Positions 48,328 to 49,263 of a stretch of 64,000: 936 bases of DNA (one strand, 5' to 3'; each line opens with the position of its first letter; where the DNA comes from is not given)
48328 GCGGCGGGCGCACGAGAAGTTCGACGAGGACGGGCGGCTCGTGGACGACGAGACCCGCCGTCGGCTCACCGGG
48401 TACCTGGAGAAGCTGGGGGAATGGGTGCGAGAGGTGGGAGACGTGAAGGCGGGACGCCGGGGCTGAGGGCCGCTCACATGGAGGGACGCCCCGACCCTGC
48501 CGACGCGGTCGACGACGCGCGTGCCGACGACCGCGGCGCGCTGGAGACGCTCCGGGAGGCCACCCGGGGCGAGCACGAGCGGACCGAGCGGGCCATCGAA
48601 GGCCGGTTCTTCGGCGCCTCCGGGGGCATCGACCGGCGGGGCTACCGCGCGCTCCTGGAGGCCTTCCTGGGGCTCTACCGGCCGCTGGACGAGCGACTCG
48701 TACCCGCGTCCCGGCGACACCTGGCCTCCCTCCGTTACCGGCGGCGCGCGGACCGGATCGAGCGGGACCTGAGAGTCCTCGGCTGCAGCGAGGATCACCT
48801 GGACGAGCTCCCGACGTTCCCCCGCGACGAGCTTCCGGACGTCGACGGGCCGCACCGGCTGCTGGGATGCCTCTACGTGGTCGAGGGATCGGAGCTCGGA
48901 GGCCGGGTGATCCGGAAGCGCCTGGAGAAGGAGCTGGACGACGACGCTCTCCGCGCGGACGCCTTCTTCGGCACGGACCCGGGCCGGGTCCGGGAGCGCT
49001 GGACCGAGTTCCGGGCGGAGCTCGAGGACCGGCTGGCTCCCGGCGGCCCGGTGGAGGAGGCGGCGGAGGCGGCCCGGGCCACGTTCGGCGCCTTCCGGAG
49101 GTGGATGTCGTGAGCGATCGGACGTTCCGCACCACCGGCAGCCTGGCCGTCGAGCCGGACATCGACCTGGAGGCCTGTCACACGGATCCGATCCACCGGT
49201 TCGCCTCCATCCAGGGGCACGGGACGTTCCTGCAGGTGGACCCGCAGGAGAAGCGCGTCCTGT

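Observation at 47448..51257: Photosensory c-di-GMP module: HExxH lipoprotein, FMN reductase, heme oxygenase and bacteriophytochrome-GGDEF chained by start/stop overlaps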

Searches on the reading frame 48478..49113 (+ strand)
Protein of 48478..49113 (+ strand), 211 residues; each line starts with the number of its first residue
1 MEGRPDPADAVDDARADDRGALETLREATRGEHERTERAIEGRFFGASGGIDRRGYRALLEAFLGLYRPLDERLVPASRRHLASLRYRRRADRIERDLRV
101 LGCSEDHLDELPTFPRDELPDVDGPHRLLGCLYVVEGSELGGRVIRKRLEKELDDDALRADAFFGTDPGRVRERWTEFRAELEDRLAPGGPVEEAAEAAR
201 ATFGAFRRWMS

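Call 3: search_protein_families(library=pfam, proteins=[window:48478-49113:+], max_evalue=0.01)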
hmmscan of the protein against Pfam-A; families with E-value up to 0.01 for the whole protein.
window:48478-49113:+ (211 aa): 1 family
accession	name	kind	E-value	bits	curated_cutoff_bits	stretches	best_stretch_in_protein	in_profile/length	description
PF01126.25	Heme_oxygenase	-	2.3e-13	50.9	23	1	22-210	4-202/204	Heme oxygenase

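Call 6: search_protein_families(library=ncbifam, proteins=[window:48478-49113:+], max_evalue=0.01)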
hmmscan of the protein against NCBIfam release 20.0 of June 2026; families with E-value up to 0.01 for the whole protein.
window:48478-49113:+ (211 aa): 0 families

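Call 26: search_solved_structures(query=window:48478-49113:+, max_evalue=0.01, show_alignments=2)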
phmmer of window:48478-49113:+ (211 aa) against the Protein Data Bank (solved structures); distinct sequences matched with E-value up to 0.01: 1.
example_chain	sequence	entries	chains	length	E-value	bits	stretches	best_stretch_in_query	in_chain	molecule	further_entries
1j77_A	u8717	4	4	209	0.0011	21.9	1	67-206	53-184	HemO | Heme oxygenase 1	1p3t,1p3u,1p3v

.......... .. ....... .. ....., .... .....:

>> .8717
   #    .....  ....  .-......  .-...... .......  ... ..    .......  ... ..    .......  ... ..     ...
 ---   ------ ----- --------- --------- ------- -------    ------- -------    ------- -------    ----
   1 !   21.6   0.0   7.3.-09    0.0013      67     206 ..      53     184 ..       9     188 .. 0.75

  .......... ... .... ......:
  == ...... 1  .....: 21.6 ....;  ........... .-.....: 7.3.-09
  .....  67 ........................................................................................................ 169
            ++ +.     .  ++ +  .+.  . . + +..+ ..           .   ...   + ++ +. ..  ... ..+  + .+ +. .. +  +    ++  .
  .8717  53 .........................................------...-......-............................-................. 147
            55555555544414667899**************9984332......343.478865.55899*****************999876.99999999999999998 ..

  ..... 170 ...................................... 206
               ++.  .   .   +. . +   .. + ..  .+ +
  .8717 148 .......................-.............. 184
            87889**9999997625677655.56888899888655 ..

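Call 42: find_related_loci(query=A2, collection=metagenome_contigs, flank=5000)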
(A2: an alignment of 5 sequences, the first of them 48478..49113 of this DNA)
Query A2 (211 aa) in metagenome_contigs; peptide patterns used: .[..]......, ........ (x = any residue, [..] = any of these).
339 stretches matched a pattern; 48 encode a relative of the query (tblastn E <= 1e-3); 48 distinct loci.
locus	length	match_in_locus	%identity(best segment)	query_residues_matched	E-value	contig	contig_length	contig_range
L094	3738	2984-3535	34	22-210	7e-24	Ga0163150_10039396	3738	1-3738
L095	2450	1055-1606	37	20-211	9e-24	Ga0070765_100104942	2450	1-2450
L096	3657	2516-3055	36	25-211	1e-23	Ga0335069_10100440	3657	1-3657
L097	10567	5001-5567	33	22-211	5e-23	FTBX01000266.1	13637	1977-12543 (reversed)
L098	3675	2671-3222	35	22-210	6e-23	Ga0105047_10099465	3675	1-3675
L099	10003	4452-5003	35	22-210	7e-23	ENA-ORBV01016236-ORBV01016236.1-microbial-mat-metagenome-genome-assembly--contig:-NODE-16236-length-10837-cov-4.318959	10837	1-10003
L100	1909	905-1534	33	1-210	3e-22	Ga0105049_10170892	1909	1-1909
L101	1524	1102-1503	43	33-164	4e-22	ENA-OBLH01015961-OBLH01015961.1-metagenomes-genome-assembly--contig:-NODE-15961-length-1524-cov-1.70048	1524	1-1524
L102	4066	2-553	35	20-211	1e-21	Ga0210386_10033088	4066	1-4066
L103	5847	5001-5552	33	22-210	3e-21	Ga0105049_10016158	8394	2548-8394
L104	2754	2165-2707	34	30-210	4e-21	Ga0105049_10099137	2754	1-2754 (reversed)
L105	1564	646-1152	35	19-187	6e-21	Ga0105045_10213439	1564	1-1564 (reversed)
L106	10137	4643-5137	37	51-211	7e-21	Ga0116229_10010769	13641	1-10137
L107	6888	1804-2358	34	22-210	1e-20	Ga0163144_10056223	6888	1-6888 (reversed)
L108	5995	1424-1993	33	22-211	2e-20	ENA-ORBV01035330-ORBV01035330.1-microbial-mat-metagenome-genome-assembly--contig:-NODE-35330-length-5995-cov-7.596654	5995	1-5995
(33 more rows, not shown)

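Call 76: search_solved_structures(query=A2, max_evalue=0.1, show_alignments=3)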
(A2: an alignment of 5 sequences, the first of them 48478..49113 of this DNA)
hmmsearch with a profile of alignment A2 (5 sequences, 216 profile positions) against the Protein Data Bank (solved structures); distinct sequences matched with E-value up to 0.1: 6.
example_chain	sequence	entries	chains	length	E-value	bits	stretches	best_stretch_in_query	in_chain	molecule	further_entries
1j77_A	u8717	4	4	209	0.00045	23.1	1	86-212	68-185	HemO | Heme oxygenase 1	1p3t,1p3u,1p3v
5kzl_A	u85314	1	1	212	0.014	18.2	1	24-82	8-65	Heme oxygenase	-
4mec_A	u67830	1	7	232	0.08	15.7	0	27-79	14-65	Heme oxygenase 1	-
1xk2_A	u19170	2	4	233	0.081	15.7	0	27-79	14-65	Heme oxygenase 1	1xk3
1xk0_A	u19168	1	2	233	0.098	15.4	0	27-79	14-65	Heme oxygenase 1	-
3i9t_A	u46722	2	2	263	0.1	15.4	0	27-79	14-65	Heme oxygenase 1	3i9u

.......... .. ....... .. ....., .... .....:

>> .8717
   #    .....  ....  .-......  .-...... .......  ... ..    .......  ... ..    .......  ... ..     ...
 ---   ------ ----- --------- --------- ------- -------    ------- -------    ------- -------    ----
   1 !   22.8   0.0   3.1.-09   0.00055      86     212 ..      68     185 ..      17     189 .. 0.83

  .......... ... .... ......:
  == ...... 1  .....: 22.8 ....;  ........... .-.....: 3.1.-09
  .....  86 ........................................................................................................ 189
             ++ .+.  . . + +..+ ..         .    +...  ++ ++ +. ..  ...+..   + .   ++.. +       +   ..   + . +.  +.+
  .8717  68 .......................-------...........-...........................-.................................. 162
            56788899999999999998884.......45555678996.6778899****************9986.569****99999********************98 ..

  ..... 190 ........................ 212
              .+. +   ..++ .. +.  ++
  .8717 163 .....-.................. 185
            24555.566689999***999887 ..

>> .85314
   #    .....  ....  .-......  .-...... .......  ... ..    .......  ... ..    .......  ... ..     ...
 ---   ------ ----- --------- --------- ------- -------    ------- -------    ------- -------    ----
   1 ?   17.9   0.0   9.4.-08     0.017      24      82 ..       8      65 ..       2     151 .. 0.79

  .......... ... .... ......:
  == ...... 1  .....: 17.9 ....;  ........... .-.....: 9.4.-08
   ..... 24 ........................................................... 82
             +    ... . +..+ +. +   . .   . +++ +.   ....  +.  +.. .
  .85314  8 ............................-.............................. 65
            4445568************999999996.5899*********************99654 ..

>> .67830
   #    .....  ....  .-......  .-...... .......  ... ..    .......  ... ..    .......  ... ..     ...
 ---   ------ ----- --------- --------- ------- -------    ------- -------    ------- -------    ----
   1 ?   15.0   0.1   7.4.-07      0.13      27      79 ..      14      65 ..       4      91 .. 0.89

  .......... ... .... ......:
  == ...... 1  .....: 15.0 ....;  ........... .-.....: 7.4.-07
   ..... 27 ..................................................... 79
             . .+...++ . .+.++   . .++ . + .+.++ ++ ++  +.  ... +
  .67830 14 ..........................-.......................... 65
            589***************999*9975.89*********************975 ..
